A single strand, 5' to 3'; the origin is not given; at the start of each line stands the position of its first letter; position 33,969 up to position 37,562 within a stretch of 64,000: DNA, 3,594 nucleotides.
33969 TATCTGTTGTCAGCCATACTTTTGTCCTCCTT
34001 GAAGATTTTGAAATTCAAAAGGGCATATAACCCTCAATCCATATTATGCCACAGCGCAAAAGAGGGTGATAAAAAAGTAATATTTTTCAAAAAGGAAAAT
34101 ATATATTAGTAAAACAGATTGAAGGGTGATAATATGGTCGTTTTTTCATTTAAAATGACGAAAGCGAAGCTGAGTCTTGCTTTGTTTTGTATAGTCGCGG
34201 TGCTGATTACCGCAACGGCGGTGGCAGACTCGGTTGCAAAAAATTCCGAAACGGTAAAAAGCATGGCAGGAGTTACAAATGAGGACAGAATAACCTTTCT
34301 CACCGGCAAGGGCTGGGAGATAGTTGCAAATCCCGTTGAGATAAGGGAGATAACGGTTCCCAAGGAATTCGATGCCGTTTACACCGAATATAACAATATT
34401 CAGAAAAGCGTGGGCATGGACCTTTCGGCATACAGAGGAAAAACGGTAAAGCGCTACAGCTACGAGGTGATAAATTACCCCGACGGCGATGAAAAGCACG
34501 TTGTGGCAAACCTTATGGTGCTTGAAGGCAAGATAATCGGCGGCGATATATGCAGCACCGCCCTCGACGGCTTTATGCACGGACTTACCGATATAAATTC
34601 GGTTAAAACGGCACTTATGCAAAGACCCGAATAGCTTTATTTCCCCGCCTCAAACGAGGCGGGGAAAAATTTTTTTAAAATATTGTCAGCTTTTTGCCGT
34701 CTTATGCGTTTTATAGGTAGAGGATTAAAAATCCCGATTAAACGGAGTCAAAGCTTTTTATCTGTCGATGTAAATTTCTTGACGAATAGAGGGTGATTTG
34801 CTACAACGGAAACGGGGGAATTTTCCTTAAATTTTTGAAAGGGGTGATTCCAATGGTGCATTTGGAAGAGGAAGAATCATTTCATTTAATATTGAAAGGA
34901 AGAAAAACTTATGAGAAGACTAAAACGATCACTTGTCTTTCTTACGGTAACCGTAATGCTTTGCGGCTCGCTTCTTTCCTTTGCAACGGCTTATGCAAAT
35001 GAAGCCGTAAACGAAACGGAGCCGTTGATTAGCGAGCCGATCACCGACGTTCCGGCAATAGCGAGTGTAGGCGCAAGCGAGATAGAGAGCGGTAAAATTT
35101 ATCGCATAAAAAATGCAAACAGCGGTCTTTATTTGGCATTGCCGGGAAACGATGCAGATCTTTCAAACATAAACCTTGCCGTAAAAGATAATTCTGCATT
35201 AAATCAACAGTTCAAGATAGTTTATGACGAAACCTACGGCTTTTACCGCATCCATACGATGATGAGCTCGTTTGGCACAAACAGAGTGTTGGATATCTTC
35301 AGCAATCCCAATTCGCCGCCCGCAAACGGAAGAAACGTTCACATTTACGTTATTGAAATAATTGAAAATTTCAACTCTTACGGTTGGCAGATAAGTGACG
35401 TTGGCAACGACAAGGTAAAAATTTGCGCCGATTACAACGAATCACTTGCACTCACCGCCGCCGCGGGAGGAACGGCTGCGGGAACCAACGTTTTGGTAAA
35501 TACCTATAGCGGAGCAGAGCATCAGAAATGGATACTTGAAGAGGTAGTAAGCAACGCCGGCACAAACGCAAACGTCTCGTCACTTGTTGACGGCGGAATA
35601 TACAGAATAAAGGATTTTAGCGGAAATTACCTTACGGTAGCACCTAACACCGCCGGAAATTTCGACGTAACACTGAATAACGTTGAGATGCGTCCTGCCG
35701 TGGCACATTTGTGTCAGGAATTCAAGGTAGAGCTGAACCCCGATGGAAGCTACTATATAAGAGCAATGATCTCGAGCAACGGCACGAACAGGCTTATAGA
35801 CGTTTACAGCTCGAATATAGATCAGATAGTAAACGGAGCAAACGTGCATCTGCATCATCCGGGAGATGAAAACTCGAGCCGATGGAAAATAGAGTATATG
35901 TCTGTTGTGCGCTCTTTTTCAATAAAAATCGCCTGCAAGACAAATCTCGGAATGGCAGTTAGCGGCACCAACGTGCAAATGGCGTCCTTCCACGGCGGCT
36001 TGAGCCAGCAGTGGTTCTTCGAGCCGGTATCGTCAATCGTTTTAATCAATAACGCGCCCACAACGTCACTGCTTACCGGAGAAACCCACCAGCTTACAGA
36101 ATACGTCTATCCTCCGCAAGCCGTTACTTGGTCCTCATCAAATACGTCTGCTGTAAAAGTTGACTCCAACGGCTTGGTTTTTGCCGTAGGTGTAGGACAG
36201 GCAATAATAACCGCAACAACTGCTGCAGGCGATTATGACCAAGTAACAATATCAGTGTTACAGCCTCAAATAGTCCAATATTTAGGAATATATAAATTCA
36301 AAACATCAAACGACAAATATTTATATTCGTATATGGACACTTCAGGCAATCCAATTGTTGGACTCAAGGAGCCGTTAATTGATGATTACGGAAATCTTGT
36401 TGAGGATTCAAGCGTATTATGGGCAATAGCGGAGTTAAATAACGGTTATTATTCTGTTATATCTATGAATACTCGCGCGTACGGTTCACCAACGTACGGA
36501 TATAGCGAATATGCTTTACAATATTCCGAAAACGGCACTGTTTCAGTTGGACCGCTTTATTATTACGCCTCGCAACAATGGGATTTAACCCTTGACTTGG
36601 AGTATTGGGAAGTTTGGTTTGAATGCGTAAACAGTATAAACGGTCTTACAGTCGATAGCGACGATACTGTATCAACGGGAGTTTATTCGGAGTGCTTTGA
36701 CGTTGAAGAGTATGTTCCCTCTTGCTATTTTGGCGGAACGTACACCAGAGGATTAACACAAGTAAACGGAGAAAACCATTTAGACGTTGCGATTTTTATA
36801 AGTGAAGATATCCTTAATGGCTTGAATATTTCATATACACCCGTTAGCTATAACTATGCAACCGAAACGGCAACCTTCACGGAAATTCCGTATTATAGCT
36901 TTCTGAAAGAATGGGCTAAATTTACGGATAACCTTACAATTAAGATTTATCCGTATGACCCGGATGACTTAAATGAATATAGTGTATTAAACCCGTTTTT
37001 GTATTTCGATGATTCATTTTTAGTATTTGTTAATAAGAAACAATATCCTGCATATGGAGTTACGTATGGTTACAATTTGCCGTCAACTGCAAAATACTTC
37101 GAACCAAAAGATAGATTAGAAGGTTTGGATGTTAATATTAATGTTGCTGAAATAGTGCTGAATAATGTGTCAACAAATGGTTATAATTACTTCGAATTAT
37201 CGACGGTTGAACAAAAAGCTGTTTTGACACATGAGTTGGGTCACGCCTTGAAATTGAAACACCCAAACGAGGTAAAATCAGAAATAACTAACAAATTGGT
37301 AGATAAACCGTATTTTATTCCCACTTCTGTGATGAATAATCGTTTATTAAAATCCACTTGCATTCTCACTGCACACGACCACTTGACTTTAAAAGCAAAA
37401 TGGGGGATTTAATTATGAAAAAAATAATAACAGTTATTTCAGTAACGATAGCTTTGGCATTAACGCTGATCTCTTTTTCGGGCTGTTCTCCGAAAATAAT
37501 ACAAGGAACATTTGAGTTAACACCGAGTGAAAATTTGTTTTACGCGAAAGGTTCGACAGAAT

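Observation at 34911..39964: Lectin-targeted metzincin-like protease with a compositionally foreign C-terminal half and three downstream lipoprotein paralogs (polymorphic-toxin/immunity-like layout)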

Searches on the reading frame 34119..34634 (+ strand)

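Call 3: search_protein_families(library=pfam, proteins=[window:34119-34634:+], max_evalue=0.1)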
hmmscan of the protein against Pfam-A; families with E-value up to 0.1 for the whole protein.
window:34119-34634:+ (171 aa): 1 family
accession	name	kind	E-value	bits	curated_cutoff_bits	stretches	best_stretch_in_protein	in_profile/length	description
PF16112.10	DUF4830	-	5.8e-29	100.7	23.5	1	60-144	1-84/84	Domain of unknown function (DUF4830)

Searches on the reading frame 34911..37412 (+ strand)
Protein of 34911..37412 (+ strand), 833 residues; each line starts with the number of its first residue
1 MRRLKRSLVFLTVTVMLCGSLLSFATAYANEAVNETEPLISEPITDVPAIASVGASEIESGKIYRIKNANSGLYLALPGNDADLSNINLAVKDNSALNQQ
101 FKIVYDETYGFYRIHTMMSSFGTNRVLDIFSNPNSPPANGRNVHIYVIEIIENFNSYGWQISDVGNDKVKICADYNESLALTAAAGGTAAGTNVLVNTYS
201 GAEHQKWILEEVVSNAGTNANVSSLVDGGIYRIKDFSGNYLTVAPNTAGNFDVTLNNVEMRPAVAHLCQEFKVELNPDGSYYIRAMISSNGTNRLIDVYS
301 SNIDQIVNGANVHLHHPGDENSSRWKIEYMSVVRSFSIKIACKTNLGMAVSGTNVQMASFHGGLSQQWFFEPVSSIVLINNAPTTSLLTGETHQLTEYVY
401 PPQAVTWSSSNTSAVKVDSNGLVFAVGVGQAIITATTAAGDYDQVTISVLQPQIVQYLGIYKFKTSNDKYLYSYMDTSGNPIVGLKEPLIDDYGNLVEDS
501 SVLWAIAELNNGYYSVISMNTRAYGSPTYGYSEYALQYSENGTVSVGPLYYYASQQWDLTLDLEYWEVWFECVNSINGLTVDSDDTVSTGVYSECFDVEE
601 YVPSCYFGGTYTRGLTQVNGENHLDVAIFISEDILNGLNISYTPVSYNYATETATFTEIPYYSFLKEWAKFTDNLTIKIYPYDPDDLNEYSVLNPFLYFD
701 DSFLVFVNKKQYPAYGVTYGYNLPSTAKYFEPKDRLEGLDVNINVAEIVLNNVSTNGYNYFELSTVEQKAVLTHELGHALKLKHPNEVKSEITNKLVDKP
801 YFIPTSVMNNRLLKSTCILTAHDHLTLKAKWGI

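Call 3: search_protein_families(library=pfam, proteins=[window:34911-37412:+], max_evalue=0.1)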
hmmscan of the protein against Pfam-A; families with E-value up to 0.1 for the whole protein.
window:34911-37412:+ (833 aa): 6 families
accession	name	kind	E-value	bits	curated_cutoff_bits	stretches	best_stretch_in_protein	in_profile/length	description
PF14200.12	RicinB_lectin_2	-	7.3e-22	78.3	25.6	3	60-146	11-89/89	Ricin-type beta-trefoil lectin domain-like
PF02368.24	Big_2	-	3.5e-10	40.1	22.8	1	383-440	10-71/79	Bacterial Ig-like domain (group 2)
PF00652.28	Ricin_B_lectin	-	6.4e-07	30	29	1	64-207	3-126/126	Ricin-type beta-trefoil lectin domain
PF05572.19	Peptidase_M43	-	0.0023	18.3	23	1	753-790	52-90/152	Pregnancy-associated plasma protein-A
PF22359.2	Big-like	-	0.031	14.9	27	1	405-444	3-40/48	Bacterial Ig-like domain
PF00413.30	Peptidase_M10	-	0.049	14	24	1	765-790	105-130/159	Matrixin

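Call 16: find_encoding_contigs(protein=window:34911-37412:+, flank=10000)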
Protein window:34911-37412:+ (833 aa): 7 contigs read that carry it; 2 places shown.
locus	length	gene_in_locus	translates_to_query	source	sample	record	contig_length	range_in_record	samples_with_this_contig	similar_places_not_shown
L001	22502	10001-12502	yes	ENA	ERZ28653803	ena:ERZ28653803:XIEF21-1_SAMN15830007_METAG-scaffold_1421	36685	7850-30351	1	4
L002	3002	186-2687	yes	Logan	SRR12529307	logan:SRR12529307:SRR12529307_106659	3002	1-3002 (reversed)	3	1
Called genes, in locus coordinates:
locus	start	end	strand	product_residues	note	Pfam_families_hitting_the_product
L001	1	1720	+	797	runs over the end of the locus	-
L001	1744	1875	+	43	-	-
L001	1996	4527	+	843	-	PF02739:5_3_exonuc_N, PF01367:5_3_exonuc, PF22619:DNA_polI_exo1 (weak), PF00476:DNA_pol_A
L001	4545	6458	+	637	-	PF00702:Hydrolase, PF12710:HAD (weak), PF13419:HAD_2, PF08282:Hydrolase_3, PF00583:Acetyltransf_1, PF13673:Acetyltransf_10, PF08445:FR47, PF13508:Acetyltransf_7, +1 more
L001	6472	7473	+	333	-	PF00814:TsaD, PF22521:HypF_C_2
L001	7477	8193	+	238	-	PF00106:adh_short, PF08659:KR, PF13561:adh_short_C2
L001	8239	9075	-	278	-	-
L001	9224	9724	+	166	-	PF16112:DUF4830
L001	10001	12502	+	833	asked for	PF14200:RicinB_lectin_2 (weak), PF00652:Ricin_B_lectin (faint), PF02368:Big_2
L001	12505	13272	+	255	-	-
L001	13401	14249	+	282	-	-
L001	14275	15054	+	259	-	-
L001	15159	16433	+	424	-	PF01553:Acyltransferase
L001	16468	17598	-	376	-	PF00266:Aminotran_5, PF00155:Aminotran_1_2, PF01041:DegT_DnrJ_EryC1 (weak)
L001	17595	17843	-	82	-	-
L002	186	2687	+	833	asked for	PF14200:RicinB_lectin_2 (weak), PF00652:Ricin_B_lectin (faint), PF02368:Big_2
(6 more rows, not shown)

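Call 33: find_homologous_proteins(query=window:34911-37412:+, max_evalue=1e-10)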
Query window:34911-37412:+ (833 aa): 31 proteins with E <= 1e-10 among 8000 candidates.
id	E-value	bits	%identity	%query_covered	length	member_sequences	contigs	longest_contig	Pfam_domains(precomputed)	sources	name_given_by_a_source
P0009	0.0e+0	1794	95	100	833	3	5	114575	PF14200.13,PF02368.25,PF00652.29,PF26918.1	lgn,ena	-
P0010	0.0e+0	1331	73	100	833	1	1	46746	PF14200.13,PF02368.25,PF00652.29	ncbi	-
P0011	0.0e+0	1307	71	100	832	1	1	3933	PF14200.13,PF02368.25,PF00652.29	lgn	-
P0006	2.8e-239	815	54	97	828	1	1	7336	PF14200.13,PF00652.29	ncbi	-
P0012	3.2e-99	351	64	19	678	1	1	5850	PF02815.26,PF14200.13,PF02368.25,PF00652.29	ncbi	-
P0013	3.7e-80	288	36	51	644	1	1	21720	PF14200.13,PF02368.25,PF23486.2,PF00652.29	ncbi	-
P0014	1.9e-20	91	40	9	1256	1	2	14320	PF21764.4,PF26182.1,PF21461.4,PF22359.3,PF02368.25,PF06832.19,PF26918.1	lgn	-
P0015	2.0e-19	87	29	29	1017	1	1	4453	PF00877.26,PF25309.2,PF14200.13,PF02368.25,PF04886.17,PF00652.29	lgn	-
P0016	2.8e-18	84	39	10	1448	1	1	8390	PF21764.4,PF01551.30,PF09479.17,PF26182.1,PF02494.23,PF14200.13,PF22359.3,PF02368.25,PF20578.5,PF26918.1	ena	-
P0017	5.6e-18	83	38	10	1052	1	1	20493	PF21764.4,PF26182.1,PF25354.2,PF22359.3,PF02368.25,PF27334.1,PF20578.5,PF16364.12,PF26918.1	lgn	-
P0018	1.8e-17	81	41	9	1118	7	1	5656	PF21764.4,PF26182.1,PF00404.25,PF02494.23,PF22359.3,PF02368.25,PF26918.1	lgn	-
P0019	5.7e-15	73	39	11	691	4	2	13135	PF21764.4,PF26182.1,PF00246.30,PF25354.2,PF22359.3,PF02368.25,PF26918.1,PF08239.18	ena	-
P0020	6.2e-15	73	48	6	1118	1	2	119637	PF21764.4,PF26182.1,PF00404.25,PF02494.23,PF02368.25,PF26918.1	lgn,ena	-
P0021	7.8e-15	72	43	9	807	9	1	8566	PF21764.4,PF26182.1,PF21461.4,PF22359.3,PF02368.25,PF20578.5,PF26918.1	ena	-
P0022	1.2e-14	72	38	9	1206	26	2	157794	PF21764.4,PF13306.13,PF26182.1,PF22359.3,PF02368.25,PF20578.5,PF13855.13,PF26918.1,PF23952.2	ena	-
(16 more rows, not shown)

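Call 35: find_encoding_contigs(protein=P0012, flank=10000, max_places=3)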
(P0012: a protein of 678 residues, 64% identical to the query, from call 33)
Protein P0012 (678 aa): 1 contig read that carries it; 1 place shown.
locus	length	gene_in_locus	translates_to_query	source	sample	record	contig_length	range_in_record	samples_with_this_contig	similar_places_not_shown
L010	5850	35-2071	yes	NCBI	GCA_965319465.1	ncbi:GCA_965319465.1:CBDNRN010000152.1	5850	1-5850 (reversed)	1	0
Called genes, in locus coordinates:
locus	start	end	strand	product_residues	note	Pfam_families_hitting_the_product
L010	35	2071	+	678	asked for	PF02815:MIR (faint), PF14200:RicinB_lectin_2 (weak), PF00652:Ricin_B_lectin (faint), PF14200:RicinB_lectin_2 (weak), PF02368:Big_2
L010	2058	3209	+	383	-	-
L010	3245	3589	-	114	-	-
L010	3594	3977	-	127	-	-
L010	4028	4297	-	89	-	-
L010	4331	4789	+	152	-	PF00149:Metallophos (faint), PF12850:Metallophos_2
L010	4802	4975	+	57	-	PF20037:DUF6440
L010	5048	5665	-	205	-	-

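Call 36: find_encoding_contigs(protein=P0013, flank=10000, max_places=3)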
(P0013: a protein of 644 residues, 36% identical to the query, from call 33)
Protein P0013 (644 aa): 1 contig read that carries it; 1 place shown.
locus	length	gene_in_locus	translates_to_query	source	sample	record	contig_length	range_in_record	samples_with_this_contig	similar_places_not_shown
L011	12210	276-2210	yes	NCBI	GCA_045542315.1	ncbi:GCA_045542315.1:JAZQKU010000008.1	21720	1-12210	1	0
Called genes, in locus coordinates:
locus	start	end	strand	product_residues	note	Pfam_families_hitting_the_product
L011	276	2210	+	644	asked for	PF00652:Ricin_B_lectin (faint), PF14200:RicinB_lectin_2 (weak), PF02368:Big_2 (weak), PF23486:Ig_TMEM132_5th (faint)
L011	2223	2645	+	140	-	-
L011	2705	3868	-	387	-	PF03977:OAD_beta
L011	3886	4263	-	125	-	PF25984:BSH_YknX (faint), PF25973:BSH_CzcB (faint), PF00364:Biotin_lipoyl, PF25919:BSH_CusB (weak)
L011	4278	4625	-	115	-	PF04277:OAD_gamma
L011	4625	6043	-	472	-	PF00682:HMGL-like, PF02436:PYC_OADA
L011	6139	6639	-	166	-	PF16112:DUF4830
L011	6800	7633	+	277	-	-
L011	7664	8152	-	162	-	-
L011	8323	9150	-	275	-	PF14804:Jag_N, PF13083:KH_KhpA-B, PF01424:R3H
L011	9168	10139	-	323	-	PF02096:60KD_IMP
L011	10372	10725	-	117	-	PF00825:Ribonuclease_P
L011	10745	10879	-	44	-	PF00468:Ribosomal_L34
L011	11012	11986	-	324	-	PF02504:FA_synthesis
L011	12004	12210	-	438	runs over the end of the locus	PF01134:GIDA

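Call 37: find_encoding_contigs(protein=P0011, flank=10000, max_places=3)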
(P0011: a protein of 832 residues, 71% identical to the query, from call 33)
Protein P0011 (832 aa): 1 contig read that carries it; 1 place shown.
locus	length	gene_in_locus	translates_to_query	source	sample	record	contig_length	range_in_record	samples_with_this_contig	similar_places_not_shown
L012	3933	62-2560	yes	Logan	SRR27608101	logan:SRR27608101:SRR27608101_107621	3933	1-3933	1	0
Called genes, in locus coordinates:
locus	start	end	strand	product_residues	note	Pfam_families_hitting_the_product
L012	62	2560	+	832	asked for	PF00652:Ricin_B_lectin (faint), PF14200:RicinB_lectin_2 (weak), PF02368:Big_2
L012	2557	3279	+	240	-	-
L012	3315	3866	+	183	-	-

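Call 62: search_protein_families(library=pfam, proteins=[P0012, P0013, L010:2085-3209:+, L011:2223-2645:+], max_evalue=0.05)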
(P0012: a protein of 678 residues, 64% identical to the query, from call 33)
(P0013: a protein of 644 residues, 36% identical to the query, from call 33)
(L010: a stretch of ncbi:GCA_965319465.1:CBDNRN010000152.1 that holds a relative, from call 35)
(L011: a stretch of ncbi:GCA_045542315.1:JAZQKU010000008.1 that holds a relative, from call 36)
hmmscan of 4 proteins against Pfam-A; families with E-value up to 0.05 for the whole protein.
P0012 (678 aa): 6 families
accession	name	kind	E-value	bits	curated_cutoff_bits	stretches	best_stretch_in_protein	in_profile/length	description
PF14200.12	RicinB_lectin_2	-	3.4e-22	79.4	25.6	3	71-145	12-80/89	Ricin-type beta-trefoil lectin domain-like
PF02368.24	Big_2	-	7.9e-09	35.8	22.8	1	405-463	7-67/79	Bacterial Ig-like domain (group 2)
PF02815.25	MIR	-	2.8e-06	27.8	25.6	1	62-112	59-110/185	MIR domain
PF00652.28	Ricin_B_lectin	-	3.2e-06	27.8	29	0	346-464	3-117/126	Ricin-type beta-trefoil lectin domain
PF00498.31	FHA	-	0.002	19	20.7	0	265-295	15-44/67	FHA domain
PF20578.4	aBig_2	-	0.012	15.9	27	1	412-476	17-83/89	Atrophied bacterial Ig domain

P0013 (644 aa): 6 families
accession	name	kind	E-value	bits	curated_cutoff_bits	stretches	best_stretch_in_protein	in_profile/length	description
PF14200.12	RicinB_lectin_2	-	1.6e-23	83.6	25.6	5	209-311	2-89/89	Ricin-type beta-trefoil lectin domain-like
PF02368.24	Big_2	-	3.3e-07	30.6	22.8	1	392-439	14-66/79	Bacterial Ig-like domain (group 2)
PF00652.28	Ricin_B_lectin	-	2.3e-06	28.3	29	0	229-374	3-126/126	Ricin-type beta-trefoil lectin domain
PF23486.1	Ig_TMEM132_5th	-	2.4e-05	24.9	28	1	394-458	72-135/137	TMEM132 fifth domain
PF02815.25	MIR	-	0.003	17.9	25.6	0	65-97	62-95/185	MIR domain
PF21595.3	CCL2-like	-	0.043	14.3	27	0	337-381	8-49/127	CCL2 lectin-like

L010:2085-3209:+ (374 aa): 0 families

L011:2223-2645:+ (140 aa): 0 families

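Call 85: search_protein_families(library=ncbifam, proteins=[window:34911-37412:+], max_evalue=1)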
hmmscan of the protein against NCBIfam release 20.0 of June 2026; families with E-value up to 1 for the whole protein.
window:34911-37412:+ (833 aa): 1 family
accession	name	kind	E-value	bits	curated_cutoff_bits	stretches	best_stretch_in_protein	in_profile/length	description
NF004488.0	PRK05818.1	equivalog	0.035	13.8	218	1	101-156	47-102/261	DNA polymerase III subunit delta'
